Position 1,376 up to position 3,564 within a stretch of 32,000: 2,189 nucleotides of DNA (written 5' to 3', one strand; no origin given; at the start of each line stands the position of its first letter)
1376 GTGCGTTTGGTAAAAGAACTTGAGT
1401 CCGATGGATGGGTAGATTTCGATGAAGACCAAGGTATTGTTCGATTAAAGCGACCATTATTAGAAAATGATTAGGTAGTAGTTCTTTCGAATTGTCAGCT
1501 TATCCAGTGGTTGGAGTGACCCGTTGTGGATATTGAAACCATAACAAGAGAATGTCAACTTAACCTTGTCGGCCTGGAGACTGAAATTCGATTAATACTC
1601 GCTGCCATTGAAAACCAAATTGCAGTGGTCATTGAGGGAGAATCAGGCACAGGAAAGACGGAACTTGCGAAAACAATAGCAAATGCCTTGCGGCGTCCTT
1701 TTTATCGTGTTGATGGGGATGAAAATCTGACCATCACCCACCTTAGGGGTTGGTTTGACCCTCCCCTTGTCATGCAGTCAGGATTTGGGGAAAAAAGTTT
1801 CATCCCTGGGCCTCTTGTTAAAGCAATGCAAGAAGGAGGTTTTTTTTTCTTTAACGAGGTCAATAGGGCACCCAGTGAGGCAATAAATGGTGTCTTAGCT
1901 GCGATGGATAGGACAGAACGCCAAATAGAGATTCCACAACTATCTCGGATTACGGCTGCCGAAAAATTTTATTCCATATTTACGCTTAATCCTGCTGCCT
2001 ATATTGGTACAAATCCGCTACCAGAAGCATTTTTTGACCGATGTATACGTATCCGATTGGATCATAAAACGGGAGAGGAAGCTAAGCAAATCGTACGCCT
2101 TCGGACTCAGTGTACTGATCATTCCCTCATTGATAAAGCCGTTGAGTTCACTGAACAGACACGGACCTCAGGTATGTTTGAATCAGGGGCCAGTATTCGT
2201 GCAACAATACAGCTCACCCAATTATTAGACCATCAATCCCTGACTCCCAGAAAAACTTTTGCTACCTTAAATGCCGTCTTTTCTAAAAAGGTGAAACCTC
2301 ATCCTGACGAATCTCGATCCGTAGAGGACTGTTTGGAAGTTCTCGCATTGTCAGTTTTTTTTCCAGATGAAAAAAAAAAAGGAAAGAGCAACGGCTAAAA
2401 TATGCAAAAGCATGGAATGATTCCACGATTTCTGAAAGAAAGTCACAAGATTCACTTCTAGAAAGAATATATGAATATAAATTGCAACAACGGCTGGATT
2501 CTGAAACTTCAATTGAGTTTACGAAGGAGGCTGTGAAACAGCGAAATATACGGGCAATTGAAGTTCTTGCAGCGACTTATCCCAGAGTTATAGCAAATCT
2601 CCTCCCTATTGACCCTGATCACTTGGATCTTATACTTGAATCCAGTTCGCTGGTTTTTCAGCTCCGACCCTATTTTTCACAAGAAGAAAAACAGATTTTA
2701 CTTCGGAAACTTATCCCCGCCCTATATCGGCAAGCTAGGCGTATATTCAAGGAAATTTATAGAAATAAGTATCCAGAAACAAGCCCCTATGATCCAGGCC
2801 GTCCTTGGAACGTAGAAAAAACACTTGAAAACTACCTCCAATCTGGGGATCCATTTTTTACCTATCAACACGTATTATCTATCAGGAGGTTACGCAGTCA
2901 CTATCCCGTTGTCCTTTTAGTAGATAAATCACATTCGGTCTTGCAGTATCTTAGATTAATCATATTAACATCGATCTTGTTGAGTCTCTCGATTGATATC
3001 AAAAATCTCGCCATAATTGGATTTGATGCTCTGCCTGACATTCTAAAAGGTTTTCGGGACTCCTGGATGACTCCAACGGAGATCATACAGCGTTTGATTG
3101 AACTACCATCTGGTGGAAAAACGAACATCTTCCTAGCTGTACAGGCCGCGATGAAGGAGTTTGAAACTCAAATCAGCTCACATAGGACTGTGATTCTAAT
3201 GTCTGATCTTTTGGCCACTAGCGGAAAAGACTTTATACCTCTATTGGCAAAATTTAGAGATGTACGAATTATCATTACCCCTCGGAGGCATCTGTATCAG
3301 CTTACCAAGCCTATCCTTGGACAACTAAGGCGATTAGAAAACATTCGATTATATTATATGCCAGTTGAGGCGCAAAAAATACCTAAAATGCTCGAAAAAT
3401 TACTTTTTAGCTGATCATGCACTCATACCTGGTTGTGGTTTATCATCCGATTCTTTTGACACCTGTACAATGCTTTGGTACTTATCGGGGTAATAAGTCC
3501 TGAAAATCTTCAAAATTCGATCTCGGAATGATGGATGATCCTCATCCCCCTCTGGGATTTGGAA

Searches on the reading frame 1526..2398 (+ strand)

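Call 55: search_protein_families(library=pfam, proteins=[window:1526-2398:+], max_evalue=0.001)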
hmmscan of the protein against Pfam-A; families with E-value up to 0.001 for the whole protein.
window:1526-2398:+ (290 aa): 7 families
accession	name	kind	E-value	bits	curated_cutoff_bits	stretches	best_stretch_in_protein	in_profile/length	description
PF07728.20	AAA_5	-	1.4e-19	70.9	22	1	34-173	2-139/139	AAA domain (dynein-related subfamily)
PF07726.17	AAA_3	-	8.5e-13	48.8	27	1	34-173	2-129/131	ATPase family associated with various cellular activities (AAA)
PF13191.12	AAA_16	-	8.5e-06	26.8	32.6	1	14-67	2-63/167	AAA ATPase domain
PF00158.32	Sigma54_activat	-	2.9e-05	24.2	20.2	1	20-57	11-48/168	Sigma-54 interaction domain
PF12774.13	AAA_6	-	4.8e-05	23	25.2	0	24-76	25-77/327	Hydrolytic ATP binding site of dynein motor region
PF00004.35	AAA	-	7.2e-05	23.7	21.2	1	36-68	3-35/131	ATPase family associated with various cellular activities (AAA)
PF13401.12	AAA_22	-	0.00094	19.9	27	0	33-70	7-47/130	AAA domain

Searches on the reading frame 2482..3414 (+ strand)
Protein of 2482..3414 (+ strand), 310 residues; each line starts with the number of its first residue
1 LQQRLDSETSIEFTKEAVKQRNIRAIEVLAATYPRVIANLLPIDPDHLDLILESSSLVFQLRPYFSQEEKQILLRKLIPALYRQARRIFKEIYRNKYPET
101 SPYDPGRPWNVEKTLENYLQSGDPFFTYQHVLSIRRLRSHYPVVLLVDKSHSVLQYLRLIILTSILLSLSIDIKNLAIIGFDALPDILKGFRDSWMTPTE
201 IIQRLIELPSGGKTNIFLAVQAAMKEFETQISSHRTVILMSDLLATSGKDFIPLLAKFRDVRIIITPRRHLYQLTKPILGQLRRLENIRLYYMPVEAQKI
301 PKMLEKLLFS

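Call 55: search_protein_families(library=pfam, proteins=[window:2482-3414:+], max_evalue=0.001)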
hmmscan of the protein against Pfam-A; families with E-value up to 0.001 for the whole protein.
window:2482-3414:+ (310 aa): 2 families
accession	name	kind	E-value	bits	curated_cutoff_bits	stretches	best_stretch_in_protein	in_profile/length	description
PF05762.20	VWA_CoxE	-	2.4e-07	30.9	26.4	1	102-247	20-163/222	VWA domain containing CoxE-like protein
PF13519.12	VWA_2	-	1.7e-06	29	27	1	143-242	1-105/107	von Willebrand factor type A domain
